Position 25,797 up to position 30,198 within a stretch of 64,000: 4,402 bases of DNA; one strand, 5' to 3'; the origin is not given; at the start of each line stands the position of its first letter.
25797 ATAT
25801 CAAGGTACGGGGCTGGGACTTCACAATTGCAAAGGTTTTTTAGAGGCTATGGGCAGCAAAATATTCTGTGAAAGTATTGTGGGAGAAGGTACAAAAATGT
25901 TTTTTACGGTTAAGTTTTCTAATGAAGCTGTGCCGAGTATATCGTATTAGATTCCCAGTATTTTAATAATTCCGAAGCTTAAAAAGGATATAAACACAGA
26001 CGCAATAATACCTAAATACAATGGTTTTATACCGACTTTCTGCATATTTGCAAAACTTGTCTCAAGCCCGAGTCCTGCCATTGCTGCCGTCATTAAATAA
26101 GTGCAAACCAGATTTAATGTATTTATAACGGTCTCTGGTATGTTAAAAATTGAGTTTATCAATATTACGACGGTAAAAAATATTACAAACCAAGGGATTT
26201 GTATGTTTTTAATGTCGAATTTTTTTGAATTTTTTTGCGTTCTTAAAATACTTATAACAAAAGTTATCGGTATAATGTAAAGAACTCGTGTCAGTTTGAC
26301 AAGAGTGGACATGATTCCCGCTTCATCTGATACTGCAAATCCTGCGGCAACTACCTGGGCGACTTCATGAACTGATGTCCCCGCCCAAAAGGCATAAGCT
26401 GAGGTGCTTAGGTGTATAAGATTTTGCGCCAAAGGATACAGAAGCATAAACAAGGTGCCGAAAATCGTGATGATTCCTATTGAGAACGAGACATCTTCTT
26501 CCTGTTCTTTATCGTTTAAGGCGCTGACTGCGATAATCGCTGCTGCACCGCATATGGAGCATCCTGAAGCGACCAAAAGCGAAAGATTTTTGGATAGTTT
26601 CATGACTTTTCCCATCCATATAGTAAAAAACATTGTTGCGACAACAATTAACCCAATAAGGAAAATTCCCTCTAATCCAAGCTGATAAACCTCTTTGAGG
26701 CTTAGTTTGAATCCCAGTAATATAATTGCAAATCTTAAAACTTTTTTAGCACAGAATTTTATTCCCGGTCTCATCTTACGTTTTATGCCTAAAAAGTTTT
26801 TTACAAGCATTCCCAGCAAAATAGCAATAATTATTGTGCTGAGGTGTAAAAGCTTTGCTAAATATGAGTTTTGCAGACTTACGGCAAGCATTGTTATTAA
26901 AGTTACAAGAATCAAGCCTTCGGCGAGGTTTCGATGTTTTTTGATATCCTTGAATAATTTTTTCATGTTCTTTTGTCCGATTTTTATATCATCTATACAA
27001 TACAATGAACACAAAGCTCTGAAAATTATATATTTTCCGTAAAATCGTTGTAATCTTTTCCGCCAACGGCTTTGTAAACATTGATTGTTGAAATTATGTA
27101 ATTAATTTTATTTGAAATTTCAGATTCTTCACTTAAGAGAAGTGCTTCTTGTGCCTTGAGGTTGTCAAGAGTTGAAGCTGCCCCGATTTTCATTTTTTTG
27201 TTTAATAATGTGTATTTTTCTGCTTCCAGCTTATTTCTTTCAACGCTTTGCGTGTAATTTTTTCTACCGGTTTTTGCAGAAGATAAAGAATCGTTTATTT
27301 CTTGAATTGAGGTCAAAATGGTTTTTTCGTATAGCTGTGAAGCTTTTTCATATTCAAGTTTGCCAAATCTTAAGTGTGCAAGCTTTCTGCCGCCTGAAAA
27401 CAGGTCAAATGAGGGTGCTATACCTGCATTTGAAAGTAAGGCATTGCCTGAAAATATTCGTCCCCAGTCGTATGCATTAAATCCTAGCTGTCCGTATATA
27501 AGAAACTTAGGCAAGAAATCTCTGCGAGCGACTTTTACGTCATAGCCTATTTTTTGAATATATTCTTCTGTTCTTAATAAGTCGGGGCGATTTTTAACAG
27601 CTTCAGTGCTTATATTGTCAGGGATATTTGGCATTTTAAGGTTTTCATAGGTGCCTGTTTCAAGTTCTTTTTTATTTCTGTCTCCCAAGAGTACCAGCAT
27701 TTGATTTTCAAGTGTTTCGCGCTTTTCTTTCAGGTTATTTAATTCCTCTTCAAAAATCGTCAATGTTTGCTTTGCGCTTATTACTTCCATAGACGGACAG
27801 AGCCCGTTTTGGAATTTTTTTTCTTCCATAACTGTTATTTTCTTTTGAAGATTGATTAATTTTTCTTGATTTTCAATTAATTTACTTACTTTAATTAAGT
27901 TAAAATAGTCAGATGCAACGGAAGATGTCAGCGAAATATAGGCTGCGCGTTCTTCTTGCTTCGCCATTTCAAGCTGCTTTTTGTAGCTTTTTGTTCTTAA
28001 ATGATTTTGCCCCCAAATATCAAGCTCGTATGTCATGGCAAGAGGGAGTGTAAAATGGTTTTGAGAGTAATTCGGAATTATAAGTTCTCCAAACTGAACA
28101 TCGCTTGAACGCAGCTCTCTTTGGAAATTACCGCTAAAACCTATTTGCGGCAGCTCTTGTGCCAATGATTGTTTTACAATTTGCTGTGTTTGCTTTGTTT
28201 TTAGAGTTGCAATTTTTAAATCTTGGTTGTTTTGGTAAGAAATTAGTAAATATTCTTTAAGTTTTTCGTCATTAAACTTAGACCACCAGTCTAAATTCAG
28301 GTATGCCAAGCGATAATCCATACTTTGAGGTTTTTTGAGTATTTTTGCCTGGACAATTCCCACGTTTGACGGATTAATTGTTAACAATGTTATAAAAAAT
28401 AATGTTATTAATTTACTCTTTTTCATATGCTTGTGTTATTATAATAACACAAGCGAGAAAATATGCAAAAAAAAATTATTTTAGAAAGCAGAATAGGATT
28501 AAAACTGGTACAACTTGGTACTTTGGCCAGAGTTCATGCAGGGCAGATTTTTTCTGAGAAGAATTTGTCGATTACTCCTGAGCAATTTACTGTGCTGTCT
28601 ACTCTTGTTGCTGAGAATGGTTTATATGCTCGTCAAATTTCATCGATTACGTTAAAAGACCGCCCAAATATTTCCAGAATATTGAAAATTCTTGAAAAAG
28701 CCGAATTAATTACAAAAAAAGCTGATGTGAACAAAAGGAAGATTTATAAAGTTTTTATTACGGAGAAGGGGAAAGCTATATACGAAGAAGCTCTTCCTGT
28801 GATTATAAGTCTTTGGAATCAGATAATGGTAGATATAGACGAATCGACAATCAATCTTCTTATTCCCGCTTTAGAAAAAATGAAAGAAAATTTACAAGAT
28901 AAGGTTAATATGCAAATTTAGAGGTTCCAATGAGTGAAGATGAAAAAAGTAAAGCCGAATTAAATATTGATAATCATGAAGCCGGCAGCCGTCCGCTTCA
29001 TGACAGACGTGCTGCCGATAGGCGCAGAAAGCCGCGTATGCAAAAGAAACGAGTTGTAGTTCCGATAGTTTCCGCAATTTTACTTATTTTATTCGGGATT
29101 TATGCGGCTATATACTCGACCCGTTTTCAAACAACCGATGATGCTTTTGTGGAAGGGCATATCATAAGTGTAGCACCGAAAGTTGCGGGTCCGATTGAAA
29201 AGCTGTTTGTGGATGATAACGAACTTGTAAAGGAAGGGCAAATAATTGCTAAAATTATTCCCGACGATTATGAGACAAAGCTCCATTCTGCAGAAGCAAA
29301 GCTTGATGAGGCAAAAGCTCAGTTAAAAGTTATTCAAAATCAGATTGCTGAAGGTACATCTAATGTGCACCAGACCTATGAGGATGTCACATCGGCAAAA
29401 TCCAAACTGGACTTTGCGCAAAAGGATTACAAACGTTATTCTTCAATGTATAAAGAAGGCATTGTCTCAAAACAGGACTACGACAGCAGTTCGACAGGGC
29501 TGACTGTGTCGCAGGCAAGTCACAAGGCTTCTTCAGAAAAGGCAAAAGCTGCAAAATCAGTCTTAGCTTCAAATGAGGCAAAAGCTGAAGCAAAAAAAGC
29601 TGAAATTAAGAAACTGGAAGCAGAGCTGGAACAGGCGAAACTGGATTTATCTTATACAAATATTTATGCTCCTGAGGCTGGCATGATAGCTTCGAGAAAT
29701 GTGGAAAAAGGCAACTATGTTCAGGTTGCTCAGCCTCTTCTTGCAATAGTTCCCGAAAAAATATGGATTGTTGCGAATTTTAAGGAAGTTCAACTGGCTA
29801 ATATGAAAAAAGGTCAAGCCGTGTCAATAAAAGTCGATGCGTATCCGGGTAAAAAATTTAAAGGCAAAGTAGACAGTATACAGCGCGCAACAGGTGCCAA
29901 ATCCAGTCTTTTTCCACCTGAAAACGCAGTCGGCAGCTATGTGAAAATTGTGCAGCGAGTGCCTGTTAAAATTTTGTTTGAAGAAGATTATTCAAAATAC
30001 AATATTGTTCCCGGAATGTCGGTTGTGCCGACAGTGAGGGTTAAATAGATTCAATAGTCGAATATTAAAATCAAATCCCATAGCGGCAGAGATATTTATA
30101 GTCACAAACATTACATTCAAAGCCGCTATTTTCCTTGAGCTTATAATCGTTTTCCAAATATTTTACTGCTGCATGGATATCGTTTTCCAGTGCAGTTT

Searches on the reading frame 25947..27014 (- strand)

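Call 47: search_protein_families(library=pfam, proteins=[window:25947-27014:-], max_evalue=0.00001)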
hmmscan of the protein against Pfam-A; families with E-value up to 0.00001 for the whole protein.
window:25947-27014:- (355 aa): 2 families
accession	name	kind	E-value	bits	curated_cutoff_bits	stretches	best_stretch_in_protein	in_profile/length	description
PF03601.19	Cons_hypoth698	-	3e-87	292.8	24.5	1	33-334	2-303/304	Conserved hypothetical protein 698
PF03812.18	KdgT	-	4.5e-07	30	25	1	38-183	144-285/305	2-keto-3-deoxygluconate permease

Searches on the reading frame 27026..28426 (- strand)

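Call 47: search_protein_families(library=pfam, proteins=[window:27026-28426:-], max_evalue=0.00001)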
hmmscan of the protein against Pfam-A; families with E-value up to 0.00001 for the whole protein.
window:27026-28426:- (466 aa): 1 family
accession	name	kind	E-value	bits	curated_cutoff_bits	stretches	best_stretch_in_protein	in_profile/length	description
PF02321.23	OEP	-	1.3e-37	129.9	22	2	58-248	3-187/187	Outer membrane efflux protein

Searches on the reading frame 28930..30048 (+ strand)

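Call 47: search_protein_families(library=pfam, proteins=[window:28930-30048:+], max_evalue=0.00001)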
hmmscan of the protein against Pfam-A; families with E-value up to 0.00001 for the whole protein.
window:28930-30048:+ (372 aa): 4 families
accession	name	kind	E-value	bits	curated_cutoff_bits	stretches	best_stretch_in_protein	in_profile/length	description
PF16576.10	HlyD_D23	-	5.2e-22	78.6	30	1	75-320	16-187/214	Barrel-sandwich domain of CusB or HlyD membrane-fusion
PF13437.12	HlyD_3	-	2.6e-17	63.9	22.2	1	245-329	2-88/106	HlyD family secretion protein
PF00529.27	CusB_dom_1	-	5.1e-12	46.3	26.5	1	159-371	12-89/89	Cation efflux system protein CusB domain 1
PF13533.13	Biotin_lipoyl_2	-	8.6e-06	25.9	29.8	0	80-109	2-31/32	Biotin-lipoyl like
